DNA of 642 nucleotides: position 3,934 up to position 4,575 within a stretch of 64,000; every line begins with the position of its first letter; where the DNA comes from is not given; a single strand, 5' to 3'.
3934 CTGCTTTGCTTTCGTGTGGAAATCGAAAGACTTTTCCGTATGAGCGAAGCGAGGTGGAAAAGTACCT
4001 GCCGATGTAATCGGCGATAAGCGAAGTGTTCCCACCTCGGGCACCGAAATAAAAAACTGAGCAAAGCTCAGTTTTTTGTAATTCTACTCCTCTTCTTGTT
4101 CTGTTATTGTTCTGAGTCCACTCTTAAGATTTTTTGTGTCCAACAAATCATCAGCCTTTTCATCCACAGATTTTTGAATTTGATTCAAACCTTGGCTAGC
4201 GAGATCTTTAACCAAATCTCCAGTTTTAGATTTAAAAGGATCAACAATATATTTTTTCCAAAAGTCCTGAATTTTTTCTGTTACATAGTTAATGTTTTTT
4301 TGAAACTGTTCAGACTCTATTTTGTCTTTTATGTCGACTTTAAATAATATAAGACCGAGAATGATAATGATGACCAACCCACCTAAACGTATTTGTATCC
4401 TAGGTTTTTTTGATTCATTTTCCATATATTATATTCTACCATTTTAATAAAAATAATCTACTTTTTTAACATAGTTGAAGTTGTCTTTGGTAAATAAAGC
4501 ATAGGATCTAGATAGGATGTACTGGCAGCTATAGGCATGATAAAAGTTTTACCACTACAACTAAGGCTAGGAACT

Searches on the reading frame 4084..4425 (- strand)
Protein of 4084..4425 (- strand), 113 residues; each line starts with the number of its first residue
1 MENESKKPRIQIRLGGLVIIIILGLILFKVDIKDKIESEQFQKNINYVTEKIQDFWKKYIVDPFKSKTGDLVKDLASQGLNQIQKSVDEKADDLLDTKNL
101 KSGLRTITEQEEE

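Call 37: find_homologous_proteins(query=window:4084-4425:-)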
Query window:4084-4425:- (113 aa): 19 proteins with E <= 0.001 among 25 candidates.
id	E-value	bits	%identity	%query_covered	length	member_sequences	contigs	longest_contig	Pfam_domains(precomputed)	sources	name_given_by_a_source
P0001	1.4e-62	226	98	100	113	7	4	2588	-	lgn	-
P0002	8.3e-46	172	73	100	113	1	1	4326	-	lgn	-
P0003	8.6e-46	172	73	96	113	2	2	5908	-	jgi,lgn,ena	jgi:hypothetical protein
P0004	1.5e-45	171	75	97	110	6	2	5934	-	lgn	-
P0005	1.7e-45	171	74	98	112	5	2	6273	-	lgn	-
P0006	2.3e-45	171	74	98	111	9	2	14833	-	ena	-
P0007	1.0e-41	159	69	99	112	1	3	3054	-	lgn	-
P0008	2.0e-40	155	70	98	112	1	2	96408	-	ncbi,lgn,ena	-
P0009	4.4e-34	134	61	100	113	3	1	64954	-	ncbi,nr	ncbi:MAG: hypothetical protein EOM85_00465 [Candidatus Moranbacteria bacterium]|nr:hypothetical prot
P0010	2.0e-26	110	59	88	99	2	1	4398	-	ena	-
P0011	1.2e-24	104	61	73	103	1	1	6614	-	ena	-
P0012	1.1e-23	101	60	74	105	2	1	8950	-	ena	-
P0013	2.0e-23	100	54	79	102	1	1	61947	-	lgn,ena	-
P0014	3.2e-23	99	55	79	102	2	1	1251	-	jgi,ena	-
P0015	9.7e-22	95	49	90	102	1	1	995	-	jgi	jgi:hypothetical protein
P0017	5.6e-18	83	45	81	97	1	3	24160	-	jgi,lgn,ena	-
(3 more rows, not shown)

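Call 38: find_encoding_contigs(protein=P0006, flank=2500, max_places=2)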
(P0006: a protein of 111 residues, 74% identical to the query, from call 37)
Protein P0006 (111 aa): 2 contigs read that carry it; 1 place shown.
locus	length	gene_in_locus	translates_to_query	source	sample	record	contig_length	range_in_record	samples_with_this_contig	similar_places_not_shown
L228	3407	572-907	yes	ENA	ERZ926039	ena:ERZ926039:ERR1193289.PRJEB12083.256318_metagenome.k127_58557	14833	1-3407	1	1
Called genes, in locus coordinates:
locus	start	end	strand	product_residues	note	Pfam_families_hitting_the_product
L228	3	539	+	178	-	?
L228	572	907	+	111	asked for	-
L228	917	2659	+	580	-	-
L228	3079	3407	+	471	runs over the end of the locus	PF02934:GatB_N, PF02637:GatB_Yqey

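Call 39: find_encoding_contigs(protein=P0008, flank=2500, max_places=2)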
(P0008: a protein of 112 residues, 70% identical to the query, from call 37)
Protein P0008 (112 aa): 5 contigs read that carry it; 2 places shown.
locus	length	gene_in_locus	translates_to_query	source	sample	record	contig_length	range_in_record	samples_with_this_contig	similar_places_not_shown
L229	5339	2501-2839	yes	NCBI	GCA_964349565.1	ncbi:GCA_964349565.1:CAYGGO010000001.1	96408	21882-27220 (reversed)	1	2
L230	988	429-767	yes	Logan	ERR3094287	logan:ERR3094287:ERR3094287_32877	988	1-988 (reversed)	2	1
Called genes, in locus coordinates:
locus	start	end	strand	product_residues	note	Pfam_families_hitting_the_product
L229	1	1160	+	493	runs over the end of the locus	PF00749:tRNA-synt_1c, PF19269:Anticodon_2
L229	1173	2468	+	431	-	PF01551:Peptidase_M23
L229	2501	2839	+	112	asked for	-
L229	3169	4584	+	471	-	PF02934:GatB_N, PF02637:GatB_Yqey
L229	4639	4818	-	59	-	-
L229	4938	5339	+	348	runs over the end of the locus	PF00044:Gp_dh_N, PF02800:Gp_dh_C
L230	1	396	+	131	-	?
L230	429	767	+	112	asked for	-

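Call 40: find_encoding_contigs(protein=P0009, flank=2500, max_places=2)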
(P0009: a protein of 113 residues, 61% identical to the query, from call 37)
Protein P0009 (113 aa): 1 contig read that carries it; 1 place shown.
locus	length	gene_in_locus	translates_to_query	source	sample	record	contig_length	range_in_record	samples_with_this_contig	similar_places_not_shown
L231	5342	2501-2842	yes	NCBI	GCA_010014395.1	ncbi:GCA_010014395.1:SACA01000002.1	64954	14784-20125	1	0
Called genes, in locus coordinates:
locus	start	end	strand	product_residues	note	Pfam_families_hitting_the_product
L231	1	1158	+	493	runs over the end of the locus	PF00749:tRNA-synt_1c, PF19269:Anticodon_2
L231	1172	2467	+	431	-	PF01551:Peptidase_M23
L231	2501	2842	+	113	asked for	-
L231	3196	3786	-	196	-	-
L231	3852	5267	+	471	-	PF02934:GatB_N, PF02637:GatB_Yqey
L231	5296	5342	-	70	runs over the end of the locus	-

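Call 41: find_encoding_contigs(protein=P0013, flank=2500, max_places=2)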
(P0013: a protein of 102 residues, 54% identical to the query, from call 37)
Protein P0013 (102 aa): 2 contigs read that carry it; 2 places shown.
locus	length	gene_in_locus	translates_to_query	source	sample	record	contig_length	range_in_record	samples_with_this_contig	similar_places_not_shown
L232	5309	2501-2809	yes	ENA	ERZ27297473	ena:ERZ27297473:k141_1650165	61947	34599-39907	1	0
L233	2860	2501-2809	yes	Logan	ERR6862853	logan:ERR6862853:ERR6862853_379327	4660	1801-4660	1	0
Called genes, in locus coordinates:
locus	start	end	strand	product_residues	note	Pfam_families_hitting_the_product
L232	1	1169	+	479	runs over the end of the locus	PF00749:tRNA-synt_1c, PF19269:Anticodon_2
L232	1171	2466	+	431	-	PF01551:Peptidase_M23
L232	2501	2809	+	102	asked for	-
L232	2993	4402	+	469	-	PF02934:GatB_N, PF02637:GatB_Yqey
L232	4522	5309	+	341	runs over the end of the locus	PF00044:Gp_dh_N, PF02800:Gp_dh_C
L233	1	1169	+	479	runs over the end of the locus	PF00749:tRNA-synt_1c, PF19269:Anticodon_2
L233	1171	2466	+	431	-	PF01551:Peptidase_M23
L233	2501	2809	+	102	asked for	-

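Call 55: search_protein_families(library=pfam, proteins=[L228:917-2659:+, L231:3196-3786:-], max_evalue=0.01)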
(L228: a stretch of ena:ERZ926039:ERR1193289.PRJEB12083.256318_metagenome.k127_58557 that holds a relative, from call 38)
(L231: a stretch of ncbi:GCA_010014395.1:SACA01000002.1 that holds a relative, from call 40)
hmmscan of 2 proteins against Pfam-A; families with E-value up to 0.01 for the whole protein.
L228:917-2659:+ (580 aa): 0 families

L231:3196-3786:- (196 aa): 0 families

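Call 56: find_encoding_contigs(protein=P0001, flank=1500, max_places=4)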
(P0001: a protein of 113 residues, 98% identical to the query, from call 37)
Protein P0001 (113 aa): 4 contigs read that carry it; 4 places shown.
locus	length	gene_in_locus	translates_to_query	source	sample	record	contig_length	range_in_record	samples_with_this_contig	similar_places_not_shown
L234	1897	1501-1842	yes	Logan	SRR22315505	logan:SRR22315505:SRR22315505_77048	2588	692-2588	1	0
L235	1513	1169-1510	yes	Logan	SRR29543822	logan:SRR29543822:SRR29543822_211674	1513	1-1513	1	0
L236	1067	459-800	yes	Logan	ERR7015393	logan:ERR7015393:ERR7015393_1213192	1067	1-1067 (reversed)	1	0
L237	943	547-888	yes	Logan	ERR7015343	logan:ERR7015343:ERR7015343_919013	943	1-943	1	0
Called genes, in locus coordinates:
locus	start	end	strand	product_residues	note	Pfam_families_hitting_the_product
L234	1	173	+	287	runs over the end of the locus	?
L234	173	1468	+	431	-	PF01551:Peptidase_M23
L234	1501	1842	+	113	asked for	-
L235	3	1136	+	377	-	?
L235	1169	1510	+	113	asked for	-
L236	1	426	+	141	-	?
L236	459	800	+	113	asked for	-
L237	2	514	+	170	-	?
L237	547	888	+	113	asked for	-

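Call 57: find_encoding_contigs(protein=P0004, flank=1500, max_places=3)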
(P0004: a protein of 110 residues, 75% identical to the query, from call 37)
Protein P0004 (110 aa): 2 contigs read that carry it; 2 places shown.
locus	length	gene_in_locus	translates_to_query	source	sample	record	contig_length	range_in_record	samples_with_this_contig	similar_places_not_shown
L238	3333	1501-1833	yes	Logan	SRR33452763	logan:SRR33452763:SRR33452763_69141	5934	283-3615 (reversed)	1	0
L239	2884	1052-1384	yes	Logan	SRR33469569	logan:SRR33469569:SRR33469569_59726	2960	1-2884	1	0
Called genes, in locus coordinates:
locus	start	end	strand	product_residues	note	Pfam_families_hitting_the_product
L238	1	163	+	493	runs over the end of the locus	PF00749:tRNA-synt_1c, PF19269:Anticodon_2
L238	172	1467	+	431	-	PF01551:Peptidase_M23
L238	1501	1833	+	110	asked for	-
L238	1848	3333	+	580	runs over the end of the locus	-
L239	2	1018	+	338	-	?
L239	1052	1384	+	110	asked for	-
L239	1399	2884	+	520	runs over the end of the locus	?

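Call 58: find_encoding_contigs(protein=P0007, flank=1500, max_places=3)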
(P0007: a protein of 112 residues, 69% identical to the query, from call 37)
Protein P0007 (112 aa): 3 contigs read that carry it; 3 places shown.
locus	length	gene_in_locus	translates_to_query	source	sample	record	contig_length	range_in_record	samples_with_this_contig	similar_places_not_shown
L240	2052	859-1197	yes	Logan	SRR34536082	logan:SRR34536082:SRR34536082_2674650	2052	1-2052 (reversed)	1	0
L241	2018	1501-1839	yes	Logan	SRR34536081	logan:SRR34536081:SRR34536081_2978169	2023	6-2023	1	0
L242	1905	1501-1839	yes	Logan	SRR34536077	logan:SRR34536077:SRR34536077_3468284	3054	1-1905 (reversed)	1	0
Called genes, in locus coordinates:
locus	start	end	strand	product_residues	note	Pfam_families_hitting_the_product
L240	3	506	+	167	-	?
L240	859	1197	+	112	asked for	-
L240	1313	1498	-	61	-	-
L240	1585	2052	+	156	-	?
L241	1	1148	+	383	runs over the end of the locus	?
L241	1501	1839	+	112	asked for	-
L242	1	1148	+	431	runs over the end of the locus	PF01551:Peptidase_M23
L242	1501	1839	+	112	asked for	-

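Call 59: find_encoding_contigs(protein=P0017, flank=1500, max_places=3)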
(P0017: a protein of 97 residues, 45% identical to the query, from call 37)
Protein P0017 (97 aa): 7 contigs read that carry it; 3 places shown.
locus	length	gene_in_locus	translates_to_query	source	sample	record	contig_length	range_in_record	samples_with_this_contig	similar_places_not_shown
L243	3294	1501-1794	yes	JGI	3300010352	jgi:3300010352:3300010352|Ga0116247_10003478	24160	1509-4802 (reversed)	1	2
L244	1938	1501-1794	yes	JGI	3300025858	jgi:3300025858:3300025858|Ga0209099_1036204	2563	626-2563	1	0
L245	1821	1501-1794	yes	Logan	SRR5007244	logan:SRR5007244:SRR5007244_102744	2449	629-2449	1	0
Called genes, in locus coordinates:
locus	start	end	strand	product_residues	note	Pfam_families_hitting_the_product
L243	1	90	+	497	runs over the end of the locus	PF00749:tRNA-synt_1c, PF19269:Anticodon_2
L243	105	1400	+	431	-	PF01551:Peptidase_M23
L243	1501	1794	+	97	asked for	-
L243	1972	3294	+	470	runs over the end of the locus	PF02934:GatB_N, PF02637:GatB_Yqey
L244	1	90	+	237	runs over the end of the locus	?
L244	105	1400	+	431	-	PF01551:Peptidase_M23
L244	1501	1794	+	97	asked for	-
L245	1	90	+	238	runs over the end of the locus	?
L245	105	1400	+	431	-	PF01551:Peptidase_M23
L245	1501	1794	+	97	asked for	-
